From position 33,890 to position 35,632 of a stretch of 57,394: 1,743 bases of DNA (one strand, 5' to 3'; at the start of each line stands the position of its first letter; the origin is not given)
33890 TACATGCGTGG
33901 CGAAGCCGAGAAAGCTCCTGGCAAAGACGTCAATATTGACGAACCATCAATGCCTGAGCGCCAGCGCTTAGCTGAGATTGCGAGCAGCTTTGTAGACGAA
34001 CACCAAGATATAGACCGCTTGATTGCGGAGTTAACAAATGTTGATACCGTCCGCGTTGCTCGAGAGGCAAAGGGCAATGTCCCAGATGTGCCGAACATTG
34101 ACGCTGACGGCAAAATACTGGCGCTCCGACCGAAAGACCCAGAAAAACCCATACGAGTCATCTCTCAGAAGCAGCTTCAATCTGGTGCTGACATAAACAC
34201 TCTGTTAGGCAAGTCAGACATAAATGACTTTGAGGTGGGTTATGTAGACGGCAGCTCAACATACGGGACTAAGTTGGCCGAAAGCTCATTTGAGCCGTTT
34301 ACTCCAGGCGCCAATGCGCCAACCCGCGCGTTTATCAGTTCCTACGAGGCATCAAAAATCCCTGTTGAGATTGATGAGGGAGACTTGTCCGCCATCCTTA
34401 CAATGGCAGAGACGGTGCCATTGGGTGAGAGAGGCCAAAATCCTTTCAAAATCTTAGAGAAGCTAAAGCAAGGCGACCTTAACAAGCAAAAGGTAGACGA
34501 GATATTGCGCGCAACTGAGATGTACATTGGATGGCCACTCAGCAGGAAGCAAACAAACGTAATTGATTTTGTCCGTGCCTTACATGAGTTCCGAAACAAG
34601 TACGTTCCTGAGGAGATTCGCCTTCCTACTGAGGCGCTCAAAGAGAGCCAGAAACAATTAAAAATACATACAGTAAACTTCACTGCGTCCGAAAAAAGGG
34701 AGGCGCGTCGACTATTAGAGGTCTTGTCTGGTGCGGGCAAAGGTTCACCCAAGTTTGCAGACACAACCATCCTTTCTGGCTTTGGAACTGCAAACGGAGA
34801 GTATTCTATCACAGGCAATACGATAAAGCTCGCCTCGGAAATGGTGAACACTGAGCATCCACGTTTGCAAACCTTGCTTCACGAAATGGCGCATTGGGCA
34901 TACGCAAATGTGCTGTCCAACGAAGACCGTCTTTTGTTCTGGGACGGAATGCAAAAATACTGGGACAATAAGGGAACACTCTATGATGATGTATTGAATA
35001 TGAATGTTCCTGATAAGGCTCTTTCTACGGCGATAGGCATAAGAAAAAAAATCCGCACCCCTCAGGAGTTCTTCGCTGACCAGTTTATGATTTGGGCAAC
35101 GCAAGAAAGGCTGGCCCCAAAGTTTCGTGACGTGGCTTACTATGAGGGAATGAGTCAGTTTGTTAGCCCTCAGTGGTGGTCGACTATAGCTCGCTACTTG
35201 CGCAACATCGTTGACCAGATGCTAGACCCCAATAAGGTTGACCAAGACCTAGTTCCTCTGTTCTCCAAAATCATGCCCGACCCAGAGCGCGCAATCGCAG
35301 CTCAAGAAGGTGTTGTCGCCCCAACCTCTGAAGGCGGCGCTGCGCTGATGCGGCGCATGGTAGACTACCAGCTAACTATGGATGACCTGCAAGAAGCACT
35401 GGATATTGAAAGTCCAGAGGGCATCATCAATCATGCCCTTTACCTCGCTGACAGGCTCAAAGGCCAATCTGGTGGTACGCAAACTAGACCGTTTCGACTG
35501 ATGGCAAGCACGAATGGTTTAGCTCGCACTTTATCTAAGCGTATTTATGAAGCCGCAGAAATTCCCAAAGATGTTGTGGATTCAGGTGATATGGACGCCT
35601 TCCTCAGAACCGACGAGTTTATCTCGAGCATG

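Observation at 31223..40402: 3,059-aa giant protein (about 16% of the genome) with a zincin HExxH core and membrane-like Gly/Ala segments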

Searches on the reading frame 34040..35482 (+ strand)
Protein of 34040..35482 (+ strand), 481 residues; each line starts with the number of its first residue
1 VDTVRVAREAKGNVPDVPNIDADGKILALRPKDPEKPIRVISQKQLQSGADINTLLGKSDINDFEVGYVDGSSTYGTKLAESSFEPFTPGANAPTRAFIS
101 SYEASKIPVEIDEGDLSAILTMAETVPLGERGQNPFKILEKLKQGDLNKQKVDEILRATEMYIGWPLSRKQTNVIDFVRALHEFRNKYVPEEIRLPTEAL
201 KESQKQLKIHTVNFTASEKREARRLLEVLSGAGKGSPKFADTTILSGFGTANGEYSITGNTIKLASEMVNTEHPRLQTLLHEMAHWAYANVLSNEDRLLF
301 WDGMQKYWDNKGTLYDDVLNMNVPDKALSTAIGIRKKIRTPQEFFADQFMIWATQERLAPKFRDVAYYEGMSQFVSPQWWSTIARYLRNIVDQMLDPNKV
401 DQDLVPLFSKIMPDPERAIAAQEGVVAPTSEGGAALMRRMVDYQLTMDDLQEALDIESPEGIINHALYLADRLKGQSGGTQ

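Call 26: search_solved_structures(query=A3, max_evalue=10, show_alignments=3)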
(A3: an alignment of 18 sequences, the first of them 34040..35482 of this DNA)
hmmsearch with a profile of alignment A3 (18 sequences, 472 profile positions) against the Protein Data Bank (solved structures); distinct sequences matched with E-value up to 10: 4.
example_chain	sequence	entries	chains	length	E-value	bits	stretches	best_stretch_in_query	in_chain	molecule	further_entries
9lki_D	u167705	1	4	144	0.23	13.7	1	154-238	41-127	Aciniform spidroin 1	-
6z35_A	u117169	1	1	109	0.53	12.5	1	413-467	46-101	Maquette 2-1ip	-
9dt9_A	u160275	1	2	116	1.2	11.3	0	412-465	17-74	231_C2_TrkA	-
4xdi_A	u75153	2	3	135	1.3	11.2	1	368-468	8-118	Chlamydomonas reinhardtii THB1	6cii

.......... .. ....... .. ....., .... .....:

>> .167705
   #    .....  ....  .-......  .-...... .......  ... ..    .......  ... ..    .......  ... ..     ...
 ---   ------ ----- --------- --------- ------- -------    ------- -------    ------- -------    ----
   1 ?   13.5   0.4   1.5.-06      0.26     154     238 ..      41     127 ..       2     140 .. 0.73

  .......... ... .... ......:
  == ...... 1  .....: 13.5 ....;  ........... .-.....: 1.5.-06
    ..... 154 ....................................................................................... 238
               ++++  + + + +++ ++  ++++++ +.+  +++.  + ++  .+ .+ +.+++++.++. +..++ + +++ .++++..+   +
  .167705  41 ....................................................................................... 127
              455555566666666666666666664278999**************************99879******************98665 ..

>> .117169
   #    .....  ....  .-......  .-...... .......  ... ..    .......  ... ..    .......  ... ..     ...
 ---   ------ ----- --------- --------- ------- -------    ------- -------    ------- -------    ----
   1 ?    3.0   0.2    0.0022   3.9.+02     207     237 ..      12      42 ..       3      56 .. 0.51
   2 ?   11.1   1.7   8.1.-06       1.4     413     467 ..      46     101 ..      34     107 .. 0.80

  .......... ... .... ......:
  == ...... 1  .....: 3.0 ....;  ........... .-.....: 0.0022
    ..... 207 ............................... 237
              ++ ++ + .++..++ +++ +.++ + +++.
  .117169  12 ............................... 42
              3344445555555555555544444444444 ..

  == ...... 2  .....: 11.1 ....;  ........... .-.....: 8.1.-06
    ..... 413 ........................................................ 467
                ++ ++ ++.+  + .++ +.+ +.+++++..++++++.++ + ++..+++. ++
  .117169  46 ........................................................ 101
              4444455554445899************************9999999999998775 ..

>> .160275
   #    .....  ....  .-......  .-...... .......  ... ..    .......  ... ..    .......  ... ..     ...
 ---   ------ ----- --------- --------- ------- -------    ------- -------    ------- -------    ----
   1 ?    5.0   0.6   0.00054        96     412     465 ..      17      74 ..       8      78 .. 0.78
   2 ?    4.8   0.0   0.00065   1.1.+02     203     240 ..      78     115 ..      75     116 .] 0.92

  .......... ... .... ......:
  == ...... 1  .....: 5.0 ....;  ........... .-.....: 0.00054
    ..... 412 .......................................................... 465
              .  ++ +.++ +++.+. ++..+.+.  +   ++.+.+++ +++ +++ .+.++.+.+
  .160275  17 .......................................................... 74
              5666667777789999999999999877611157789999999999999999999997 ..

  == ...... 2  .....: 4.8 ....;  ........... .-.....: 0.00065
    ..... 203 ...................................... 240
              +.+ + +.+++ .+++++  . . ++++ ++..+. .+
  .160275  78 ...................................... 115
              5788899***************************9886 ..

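Call 30: predict_structure(alignment_id=A3)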
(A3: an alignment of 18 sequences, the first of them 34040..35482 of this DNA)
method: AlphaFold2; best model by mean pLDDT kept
length: 481 residues; sequences in the alignment: 18
mean_pLDDT: 73.9   pTM: 0.67
mean pLDDT of the five models: 73.9, 72.9, 71.6, 71.3, 70.6
residues with pLDDT >= 90: 66; 70-90: 241; 50-70: 130; < 50: 44
segments of 3 or more residues with pLDDT < 50: 1-12, 90-95, 244-251, 322-324, 331-337, 478-481
pLDDT, mean of each block of 10 residues (from residue 1): 32 59 78 90 72 83 89 80 78 53 85 95 78 81 90 90 68 82 90 80 84 83 84 72 48 74 69 77 90 84 74 55 52 50 86 87 79 66 65 73 86 64 54 66 68 69 78 61 32
secondary structure, 60 per line:
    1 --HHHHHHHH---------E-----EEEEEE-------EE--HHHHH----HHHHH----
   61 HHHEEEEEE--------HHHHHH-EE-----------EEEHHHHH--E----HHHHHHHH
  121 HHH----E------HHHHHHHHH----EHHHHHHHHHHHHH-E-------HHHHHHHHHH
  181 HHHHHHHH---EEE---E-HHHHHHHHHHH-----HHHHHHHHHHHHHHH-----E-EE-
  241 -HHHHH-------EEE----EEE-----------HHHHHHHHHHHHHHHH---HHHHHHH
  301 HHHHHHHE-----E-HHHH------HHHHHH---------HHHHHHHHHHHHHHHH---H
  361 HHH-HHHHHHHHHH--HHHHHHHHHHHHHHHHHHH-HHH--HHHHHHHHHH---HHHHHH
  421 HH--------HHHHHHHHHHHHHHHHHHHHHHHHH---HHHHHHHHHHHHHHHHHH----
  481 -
elements in order: H3-10 E26-31 H43-47 H52-56 E64-69 H78-83 E98-100 H101-105 H113-123 H135-143 H149-161 H171-188 E192-194 H200-210 H216-230 H242-246 E254-256 E261-263 H275-290 H294-307 H316-319 H326-331 H341-356 H360-363 H365-374 H377-395 H402-411 H415-422 H431-455 H459-476
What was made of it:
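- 34040..35482 (+): Z1 module (aa 940-1420): zincin-like metallopeptidase domain of the polyvalent type, with its flanking helices. AF2 model pLDDT 73.9, pTM 0.67 (call 30).
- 34880..34894 (+): HEMAH, aa 1220-1224: proposed two zinc-binding His and the catalytic Glu. Lies in predicted helix 275-290 of the model (call 30).
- On Zincin (glutamate-type) metallopeptidase, polyvalent-protein type: It lies in predicted helix 275-290 of the AF2 model (call 30). Only two short strands (254-256 and 261-263) are predicted just upstream (call 30).
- Helix placement in the AF2 model fits (call 30).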

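Call 34: fold_search(model_id=the predicted structure, library=pdb)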
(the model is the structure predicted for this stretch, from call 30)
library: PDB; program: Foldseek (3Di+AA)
matches with E <= 10: 232; with E <= 0.001: 0
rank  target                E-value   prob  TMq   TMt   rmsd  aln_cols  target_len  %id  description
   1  3imy                  1.6e-01  0.08  0.10  0.15  21.9       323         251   10  Structure of TR-beta bound to selective thyromimetic GC-1 (released 2009-09-08)
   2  5d1t                  3.7e-01  0.23  0.15  0.15  15.2       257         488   12  Anthrax toxin lethal factor with hydroxamic acid inhibitor (released 2015-11-11)
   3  2rew                  3.7e-01  0.07  0.10  0.16  21.8       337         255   10  Crystal Structure of PPARalpha ligand binding domain with BMS-631707 (released 2007-11-27)
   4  4pkw                  4.0e-01  0.25  0.14  0.14  12.3       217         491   12  Anthrax toxin lethal factor with bound small molecule inhibitor GM6001 (released 2014-11-12)
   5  6zxk_J                4.0e-01  0.11  0.14  0.12  26.6       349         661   10  Fully-loaded anthrax lethal toxin in its heptameric pre-pore state and PA7LF(2+1B) arrangement (released 2020-09-02)
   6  1pwv_A                4.4e-01  0.16  0.17  0.12  16.2       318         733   14  Crystal structure of Anthrax Lethal Factor wild-type protein complexed with an optimised peptide substrate. (released 2004-02-03)
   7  9og9                  4.4e-01  0.06  0.12  0.08  20.0       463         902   11  Cryo-EM structure of human full-length XPO1 (unliganded) (released 2025-11-26)
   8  3osi_B                4.7e-01  0.06  0.10  0.15  22.0       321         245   10  Crystal structure of PPARgamma ligand binding domain in complex with tetrachloro-bisphenol A (TCBPA) (released 2011-05-25)
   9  5a2r                  4.7e-01  0.05  0.10  0.09  23.2       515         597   11  A New Crystal Structure of the Drosophila melanogaster Angiotensin Converting Enzyme Homologue AnCE. (released 2015-08-26)
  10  9qa0_A                5.4e-01  0.04  0.12  0.10  23.3       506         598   11  Drosophila melanogaster angiotensin converting enzyme homologue, AnCE in complex with IW dipeptide (released 2025-05-14)
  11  1pwq_B                6.5e-01  0.13  0.18  0.13  18.7       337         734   11  Crystal structure of Anthrax Lethal Factor complexed with Thioacetyl-Tyr-Pro-Met-Amide, a metal-chelating peptidyl sma (released 2004-01-13)
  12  6enq_B                6.5e-01  0.05  0.10  0.15  21.2       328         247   10  Structure of human PPAR gamma LBD in complex with Lanifibranor (IVA337) (released 2018-03-14)
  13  4pkq                  6.8e-01  0.23  0.15  0.14  11.9       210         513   12  Anthrax toxin lethal factor with bound zinc (released 2014-11-12)
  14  2x8z_A                7.2e-01  0.05  0.12  0.10  23.1       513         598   11  Crystal structure of AnCE-captopril complex (released 2010-06-02)
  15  6sgz_E                7.2e-01  0.04  0.10  0.11  23.0       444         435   10  Structure of protomer 2 of the ESX-3 core complex (released 2019-10-09)
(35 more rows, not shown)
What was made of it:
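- On Zincin (glutamate-type) metallopeptidase, polyvalent-protein type: PDB fold hits to lethal factor have E 0.37-1.9 (call 34).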

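Call 54: search_protein_families(library=phrogs, proteins=[window:34040-35482:+], max_evalue=0.01)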
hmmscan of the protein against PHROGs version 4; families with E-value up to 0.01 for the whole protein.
window:34040-35482:+ (481 aa): 0 families

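Call 81: fold_search(model_id=the predicted structure, library=viral)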
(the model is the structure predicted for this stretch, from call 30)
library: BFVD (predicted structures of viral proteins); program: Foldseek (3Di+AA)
matches with E <= 10: 167; with E <= 0.001: 3
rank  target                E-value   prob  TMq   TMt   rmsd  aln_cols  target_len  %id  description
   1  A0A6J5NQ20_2          1.2e-13  1.00  0.51  0.24  12.9       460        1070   20  Large polyvalent protein associated domain-containing protein [uncultured Caudovirales phage]
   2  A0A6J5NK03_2          3.8e-09  1.00  0.46  0.21  13.3       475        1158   18  Large polyvalent protein associated domain-containing protein [uncultured Caudovirales phage]
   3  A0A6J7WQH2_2          1.7e-06  1.00  0.33  0.16  12.6       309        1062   22  Large polyvalent protein associated domain-containing protein [uncultured Caudovirales phage]
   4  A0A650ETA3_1          2.7e-02  0.54  0.21  0.12  25.3       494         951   12  (no name in the UniProt tables at hand)
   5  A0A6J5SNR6            3.6e-02  0.30  0.19  0.10  18.8       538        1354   14  Large polyvalent protein associated domain-containing protein [uncultured Caudovirales phage]
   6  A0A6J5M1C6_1          3.5e-01  0.07  0.13  0.08  28.2       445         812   12  Amidoligase enzyme [uncultured Caudovirales phage]
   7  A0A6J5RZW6            4.1e-01  0.15  0.22  0.10  26.7       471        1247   12  Uncharacterized protein [uncultured Caudovirales phage]
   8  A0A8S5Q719            4.9e-01  0.06  0.12  0.07  24.7       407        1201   12  Uncharacterized protein [Myoviridae sp. ctTRu92]
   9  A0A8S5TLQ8            5.2e-01  0.06  0.14  0.09  24.7       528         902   10  Uncharacterized protein [Podoviridae sp. ctz6O13]
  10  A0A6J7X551            5.7e-01  0.09  0.10  0.04  26.6       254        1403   17  Large polyvalent protein associated domain-containing protein (Fragment) [uncultured Caudovirales phage]
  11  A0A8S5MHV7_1          5.7e-01  0.06  0.13  0.08  28.9       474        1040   12  Crystallin beta/gamma motif-containing protein [Siphoviridae sp. ctvyM23]
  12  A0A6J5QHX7            6.3e-01  0.02  0.08  0.05  31.1       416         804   12  Uncharacterized protein [uncultured Caudovirales phage]
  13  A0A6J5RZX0            6.6e-01  0.09  0.14  0.09  24.5       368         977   10  Phage tail tape measure protein [uncultured Caudovirales phage]
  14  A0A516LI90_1          7.2e-01  0.13  0.17  0.07  16.3       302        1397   13  (no name in the UniProt tables at hand)
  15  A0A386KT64            7.6e-01  0.05  0.11  0.07  27.0       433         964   12  Tail length tape-measure protein [Caulobacter phage Kronos]
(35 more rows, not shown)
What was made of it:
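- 34040..35482 (+): Foldseek against BFVD: E 1.2e-13, 3.8e-9 and 1.7e-6 to 'large polyvalent protein associated domain-containing' proteins (call 81).
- Closest known: Polyvalent proteins of phages and conjugative elements. Same: The structure match to UniProt 'large polyvalent protein' entries has E 1e-13 (call 81).
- BFVD matches at E 1e-13 (call 81).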

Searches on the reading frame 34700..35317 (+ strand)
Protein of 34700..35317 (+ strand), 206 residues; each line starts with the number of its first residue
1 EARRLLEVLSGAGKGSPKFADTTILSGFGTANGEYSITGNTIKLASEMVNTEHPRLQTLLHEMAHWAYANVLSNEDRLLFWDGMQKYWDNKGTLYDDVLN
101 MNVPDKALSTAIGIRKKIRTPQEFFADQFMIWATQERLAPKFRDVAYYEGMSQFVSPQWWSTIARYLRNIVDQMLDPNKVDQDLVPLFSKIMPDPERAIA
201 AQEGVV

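Call 58: search_protein_families(library=pfam, alignment_id=A5, max_evalue=1)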
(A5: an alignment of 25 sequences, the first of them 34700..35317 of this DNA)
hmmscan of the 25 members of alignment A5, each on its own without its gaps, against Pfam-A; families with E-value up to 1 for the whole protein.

A. member 1, window:34700-35317:+ (206 aa): 3 families
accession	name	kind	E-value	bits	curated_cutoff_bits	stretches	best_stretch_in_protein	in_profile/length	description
PF10263.15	SprT-like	-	0.00047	20.4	25.6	1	29-72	30-77/108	SprT-like family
PF14793.11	DUF4478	-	0.18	12.3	25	1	108-149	64-106/109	Pyrimidine/purine nucleotide 5'-monophosphate nucleosidases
PF05707.18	Zot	-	0.2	11.5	20.3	1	43-94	53-100/197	Zonular occludens toxin (Zot)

B. families by the number of members that match (of 25 scanned): 15 families
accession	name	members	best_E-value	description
PF15639.11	Tox-MPTase3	3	0.0025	Metallopeptidase toxin 3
PF15887.11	Peptidase_Mx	2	0.0055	Putative zinc-binding metallo-peptidase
PF10263.15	SprT-like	1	0.00047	SprT-like family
PF20573.4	DUF6782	1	0.0021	Putative metallopeptidase family (DUF6782)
PF00690.31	Cation_ATPase_N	1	0.013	Cation transporter/ATPase, N-terminus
PF00615.24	RGS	1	0.032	Regulator of G protein signaling domain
PF14891.12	Peptidase_M91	1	0.042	Effector protein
PF18818.7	MPTase-PolyVal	1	0.044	Zincin-like metallopeptidase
PF03284.19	PHZA_PHZB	1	0.094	Phenazine biosynthesis protein A/B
PF20252.3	BIG2_C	1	0.12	BIG2 C-terminal domain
PF24875.1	DUF7736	1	0.17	Domain of unknown function (DUF7736)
PF14793.11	DUF4478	1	0.18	Pyrimidine/purine nucleotide 5'-monophosphate nucleosidases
PF05707.18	Zot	1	0.2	Zonular occludens toxin (Zot)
PF13341.12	RAG2_PHD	1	0.2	RAG2 PHD domain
PF00821.23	PEPCK_GTP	1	0.29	Phosphoenolpyruvate carboxykinase C-terminal P-loop domain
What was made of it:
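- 34880..34894 (+): Pfam SprT-like E 4.7e-4, below the cut-off (call 58).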

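Call 59: search_solved_structures(query=A5, max_evalue=10, show_alignments=5)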
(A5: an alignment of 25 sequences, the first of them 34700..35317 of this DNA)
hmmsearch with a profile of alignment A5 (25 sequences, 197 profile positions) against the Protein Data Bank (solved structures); distinct sequences matched with E-value up to 10: 11.
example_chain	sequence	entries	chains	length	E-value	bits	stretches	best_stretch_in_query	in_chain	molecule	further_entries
6r54_A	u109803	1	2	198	0.95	12.5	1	115-140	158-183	Pro-Pro endopeptidase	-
6r55_A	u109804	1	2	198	1.1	12.3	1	115-140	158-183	Pro-Pro endopeptidase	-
8qhp_A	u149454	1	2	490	1.2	12.2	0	86-160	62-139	Cysteine--tRNA ligase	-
6r56_A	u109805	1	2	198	1.2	12.2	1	117-140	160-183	Pro-Pro endopeptidase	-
5a0p_A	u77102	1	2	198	1.5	11.9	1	115-140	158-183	ZINC METALLOPROTEASE ZMP1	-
6r5a_A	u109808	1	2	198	1.6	11.8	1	115-140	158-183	Pro-Pro endopeptidase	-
5n12_A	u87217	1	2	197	1.6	11.8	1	115-140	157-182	Pro-Pro endopeptidase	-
2n6j_A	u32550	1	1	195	1.6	11.8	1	115-140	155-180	Zinc metalloprotease Zmp1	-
6r52_A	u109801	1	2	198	1.7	11.7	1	115-140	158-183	Pro-Pro endopeptidase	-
6r53_A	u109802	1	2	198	1.8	11.6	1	115-140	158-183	Pro-Pro endopeptidase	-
23wm_A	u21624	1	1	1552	3.2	10.8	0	110-138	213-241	PP507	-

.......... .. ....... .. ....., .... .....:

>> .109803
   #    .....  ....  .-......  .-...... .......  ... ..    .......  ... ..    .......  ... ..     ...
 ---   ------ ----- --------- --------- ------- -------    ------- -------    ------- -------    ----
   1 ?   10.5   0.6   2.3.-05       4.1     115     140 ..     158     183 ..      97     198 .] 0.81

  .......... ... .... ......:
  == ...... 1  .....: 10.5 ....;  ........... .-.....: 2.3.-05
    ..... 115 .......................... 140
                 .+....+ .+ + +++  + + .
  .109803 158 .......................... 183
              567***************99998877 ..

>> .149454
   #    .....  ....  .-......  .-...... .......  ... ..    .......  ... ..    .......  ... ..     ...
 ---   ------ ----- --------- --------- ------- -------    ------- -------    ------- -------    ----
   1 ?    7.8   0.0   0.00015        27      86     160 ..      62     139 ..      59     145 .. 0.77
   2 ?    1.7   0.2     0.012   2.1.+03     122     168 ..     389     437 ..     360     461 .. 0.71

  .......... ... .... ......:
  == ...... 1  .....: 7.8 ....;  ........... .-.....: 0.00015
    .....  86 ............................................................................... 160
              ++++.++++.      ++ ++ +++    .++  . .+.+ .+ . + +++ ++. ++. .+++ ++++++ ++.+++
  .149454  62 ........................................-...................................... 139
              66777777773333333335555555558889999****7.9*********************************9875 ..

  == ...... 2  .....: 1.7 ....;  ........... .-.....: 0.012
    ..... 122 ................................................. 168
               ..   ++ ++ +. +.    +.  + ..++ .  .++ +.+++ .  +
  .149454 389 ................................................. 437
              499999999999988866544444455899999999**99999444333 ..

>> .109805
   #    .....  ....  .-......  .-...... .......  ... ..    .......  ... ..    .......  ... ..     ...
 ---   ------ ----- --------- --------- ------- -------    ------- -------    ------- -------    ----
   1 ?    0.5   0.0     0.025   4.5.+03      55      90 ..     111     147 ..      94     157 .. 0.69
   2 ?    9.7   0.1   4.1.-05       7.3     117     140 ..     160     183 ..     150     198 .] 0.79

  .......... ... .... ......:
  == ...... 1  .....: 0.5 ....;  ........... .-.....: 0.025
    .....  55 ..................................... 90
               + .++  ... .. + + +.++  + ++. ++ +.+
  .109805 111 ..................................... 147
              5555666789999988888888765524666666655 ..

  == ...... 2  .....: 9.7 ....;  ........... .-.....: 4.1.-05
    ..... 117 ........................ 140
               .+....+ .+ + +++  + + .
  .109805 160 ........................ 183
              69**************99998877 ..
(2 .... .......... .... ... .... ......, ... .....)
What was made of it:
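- The nearest, though weak, solved relatives are the toxin lethal factor and the secreted protease PPEP-1 (calls 34, 59).
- On Zincin (glutamate-type) metallopeptidase, polyvalent-protein type: It aligns with the ligand helix of PPEP-1 (call 59). PDB profile hits are near E = 1 (call 59).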

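Call 86: search_protein_representatives(alignment_id=A5)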
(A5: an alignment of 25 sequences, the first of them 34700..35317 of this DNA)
Query: 25 sequences, 197 profile positions. Proteins with E-value up to 0.001 (for the whole library): 432; up to 1e-10: 260; up to 1e-30: 127. The best 150 are listed.
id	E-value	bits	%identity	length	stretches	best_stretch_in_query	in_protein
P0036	1.2e-73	263.6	-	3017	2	3-191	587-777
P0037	4.9e-58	212.6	-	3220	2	1-195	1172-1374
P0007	9.2e-58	211.7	-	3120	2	2-193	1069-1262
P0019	1.0e-57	211.6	-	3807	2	3-194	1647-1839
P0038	3.0e-57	210.0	-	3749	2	2-188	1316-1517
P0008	4.0e-56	206.4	-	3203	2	1-192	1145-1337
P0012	5.6e-54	199.4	-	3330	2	1-190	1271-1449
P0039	1.4e-53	198.1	-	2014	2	35-194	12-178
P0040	1.7e-52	194.6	-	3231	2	2-186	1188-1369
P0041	2.3e-52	194.1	-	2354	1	2-195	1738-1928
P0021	1.6e-51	191.3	-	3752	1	1-192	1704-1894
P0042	1.9e-51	191.1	-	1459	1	2-189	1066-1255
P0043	6.3e-51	189.4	-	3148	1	2-187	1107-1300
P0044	4.8e-50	186.5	-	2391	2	2-190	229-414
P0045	7.7e-50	185.9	-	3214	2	2-193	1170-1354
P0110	8.3e-37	143.3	-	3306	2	1-193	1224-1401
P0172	2.6e-28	115.6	-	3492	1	4-183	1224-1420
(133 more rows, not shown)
